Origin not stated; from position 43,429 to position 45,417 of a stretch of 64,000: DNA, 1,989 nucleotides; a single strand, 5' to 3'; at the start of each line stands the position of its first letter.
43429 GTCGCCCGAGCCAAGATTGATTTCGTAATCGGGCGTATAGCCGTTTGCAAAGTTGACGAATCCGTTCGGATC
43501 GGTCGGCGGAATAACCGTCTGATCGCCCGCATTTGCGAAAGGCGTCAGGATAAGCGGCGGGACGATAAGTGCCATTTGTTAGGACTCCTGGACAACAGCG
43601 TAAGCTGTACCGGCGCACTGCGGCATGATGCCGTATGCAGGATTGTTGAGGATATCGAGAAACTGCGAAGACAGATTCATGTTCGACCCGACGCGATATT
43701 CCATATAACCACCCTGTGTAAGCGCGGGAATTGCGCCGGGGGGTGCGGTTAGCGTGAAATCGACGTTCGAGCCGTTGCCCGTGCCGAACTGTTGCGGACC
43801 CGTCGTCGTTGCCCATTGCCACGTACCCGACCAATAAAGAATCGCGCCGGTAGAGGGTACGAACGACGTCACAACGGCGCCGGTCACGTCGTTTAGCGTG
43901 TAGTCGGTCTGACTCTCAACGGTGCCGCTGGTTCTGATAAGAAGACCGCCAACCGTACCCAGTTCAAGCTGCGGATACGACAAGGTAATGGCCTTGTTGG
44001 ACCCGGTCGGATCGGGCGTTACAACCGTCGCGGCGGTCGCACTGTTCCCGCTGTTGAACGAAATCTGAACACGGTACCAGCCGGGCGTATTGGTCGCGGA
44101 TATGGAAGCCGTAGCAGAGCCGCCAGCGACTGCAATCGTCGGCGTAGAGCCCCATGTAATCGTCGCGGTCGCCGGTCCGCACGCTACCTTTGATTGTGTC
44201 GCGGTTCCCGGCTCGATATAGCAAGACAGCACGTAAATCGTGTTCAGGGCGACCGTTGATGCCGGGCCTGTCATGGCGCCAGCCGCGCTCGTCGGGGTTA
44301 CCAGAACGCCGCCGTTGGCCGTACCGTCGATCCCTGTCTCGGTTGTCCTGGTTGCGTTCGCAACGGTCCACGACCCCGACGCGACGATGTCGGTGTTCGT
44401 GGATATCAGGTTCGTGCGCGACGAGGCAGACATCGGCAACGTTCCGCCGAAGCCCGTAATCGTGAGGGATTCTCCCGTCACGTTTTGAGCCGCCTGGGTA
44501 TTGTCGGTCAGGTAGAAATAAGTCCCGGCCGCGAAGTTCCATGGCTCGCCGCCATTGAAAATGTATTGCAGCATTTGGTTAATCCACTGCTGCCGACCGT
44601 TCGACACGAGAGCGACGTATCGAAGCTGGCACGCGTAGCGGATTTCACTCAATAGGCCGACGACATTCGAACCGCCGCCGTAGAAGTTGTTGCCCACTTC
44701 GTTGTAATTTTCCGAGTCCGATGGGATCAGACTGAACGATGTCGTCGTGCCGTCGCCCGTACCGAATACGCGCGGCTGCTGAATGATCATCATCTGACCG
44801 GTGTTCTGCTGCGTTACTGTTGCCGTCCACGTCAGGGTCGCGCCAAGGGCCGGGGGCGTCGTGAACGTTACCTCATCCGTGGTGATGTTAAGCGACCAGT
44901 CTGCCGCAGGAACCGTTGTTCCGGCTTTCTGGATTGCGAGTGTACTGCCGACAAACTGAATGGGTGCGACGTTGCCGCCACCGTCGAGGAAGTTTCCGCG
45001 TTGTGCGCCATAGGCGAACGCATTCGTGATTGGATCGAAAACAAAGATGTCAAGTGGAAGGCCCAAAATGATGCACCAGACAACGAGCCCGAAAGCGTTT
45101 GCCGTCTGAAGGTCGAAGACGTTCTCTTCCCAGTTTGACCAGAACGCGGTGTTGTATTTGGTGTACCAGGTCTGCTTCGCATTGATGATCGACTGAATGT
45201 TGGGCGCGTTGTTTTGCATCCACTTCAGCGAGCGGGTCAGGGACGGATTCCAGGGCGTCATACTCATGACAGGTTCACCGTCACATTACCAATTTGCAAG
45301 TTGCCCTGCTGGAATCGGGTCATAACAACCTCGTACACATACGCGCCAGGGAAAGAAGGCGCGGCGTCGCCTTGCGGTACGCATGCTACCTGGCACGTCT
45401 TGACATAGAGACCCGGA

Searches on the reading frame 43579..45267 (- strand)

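Call 9: search_protein_families(library=pfam, proteins=[window:43579-45267:-], max_evalue=0.001)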
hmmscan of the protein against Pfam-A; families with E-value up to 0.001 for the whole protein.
window:43579-45267:- (562 aa): 2 families
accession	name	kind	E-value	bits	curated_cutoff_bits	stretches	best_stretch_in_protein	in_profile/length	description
PF11041.13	DUF2612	-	1.2e-10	42.1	23.5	1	11-93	2-81/181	Protein of unknown function (DUF2612)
PF09343.15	DUF2460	-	0.00094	19.1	30.4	0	106-148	128-170/205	Conserved hypothetical protein 2217 (DUF2460)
